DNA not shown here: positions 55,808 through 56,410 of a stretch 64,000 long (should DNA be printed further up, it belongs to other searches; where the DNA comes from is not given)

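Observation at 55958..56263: Stand-alone half-size TBP: a single TATA-binding-protein repeat encoded as a 101-aa gene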

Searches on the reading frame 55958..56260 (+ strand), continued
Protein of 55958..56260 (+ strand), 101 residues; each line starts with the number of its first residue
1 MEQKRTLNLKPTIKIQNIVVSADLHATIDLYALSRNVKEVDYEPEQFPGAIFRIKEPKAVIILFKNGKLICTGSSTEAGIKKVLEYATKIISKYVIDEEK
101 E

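Call 102: find_encoding_contigs(protein=P0118, flank=200, max_places=10)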
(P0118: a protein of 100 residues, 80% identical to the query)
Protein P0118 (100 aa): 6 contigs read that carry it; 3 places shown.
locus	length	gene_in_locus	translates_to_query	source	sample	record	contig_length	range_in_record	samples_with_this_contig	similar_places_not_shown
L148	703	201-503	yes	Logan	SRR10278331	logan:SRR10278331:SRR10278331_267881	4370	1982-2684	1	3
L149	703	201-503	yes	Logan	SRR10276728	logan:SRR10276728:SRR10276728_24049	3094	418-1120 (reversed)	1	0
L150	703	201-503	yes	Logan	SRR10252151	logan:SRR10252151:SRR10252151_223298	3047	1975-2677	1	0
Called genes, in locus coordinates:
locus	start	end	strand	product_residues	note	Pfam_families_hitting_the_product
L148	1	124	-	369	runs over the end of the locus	PF01494:FAD_binding_3, PF05834:Lycopene_cycl (faint), PF13450:NAD_binding_8 (weak), PF22578:GGR_cat (faint)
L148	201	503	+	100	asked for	PF00352:TBP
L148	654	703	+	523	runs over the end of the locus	PF04055:Radical_SAM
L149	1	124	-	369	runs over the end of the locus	PF01494:FAD_binding_3, PF05834:Lycopene_cycl (faint), PF13450:NAD_binding_8 (weak), PF22578:GGR_cat (faint)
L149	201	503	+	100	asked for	PF00352:TBP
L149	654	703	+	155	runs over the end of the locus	?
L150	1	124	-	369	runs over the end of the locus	PF01494:FAD_binding_3, PF05834:Lycopene_cycl (faint), PF13450:NAD_binding_8 (weak), PF22578:GGR_cat (faint)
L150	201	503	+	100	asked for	PF00352:TBP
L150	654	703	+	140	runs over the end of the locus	?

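Call 106: find_encoding_contigs(protein=P0405, flank=5000, max_places=2)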
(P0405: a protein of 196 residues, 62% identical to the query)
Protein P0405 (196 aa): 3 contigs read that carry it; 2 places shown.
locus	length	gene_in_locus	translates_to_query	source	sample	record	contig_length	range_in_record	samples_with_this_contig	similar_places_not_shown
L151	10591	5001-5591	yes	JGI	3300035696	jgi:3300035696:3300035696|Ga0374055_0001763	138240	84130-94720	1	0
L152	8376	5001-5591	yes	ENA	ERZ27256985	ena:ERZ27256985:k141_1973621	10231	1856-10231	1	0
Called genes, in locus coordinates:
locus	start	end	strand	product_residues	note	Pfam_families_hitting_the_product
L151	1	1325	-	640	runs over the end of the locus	-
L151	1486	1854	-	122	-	-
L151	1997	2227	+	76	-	-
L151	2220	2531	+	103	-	-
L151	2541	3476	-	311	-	PF20030:bpMoxR, PF00004:AAA (weak), PF07726:AAA_3, PF07728:AAA_5, PF17863:AAA_lid_2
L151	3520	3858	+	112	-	PF03874:RNA_pol_Rpb4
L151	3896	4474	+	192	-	PF04919:DUF655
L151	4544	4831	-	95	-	PF01157:Ribosomal_L21e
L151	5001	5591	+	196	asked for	PF00352:TBP, PF11858:DUF3378 (faint), PF00352:TBP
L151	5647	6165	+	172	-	PF01467:CTP_transf_like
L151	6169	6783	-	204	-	PF09335:VTT_dom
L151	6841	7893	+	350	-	PF26356:Pelota_N, PF03464:eRF1_2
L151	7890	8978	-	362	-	-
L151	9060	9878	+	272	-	PF00398:RrnaAD, PF05175:MTS (faint)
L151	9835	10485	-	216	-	PF13483:Lactamase_B_3, PF12706:Lactamase_B_2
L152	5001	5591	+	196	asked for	PF00352:TBP, PF11858:DUF3378 (faint), PF00352:TBP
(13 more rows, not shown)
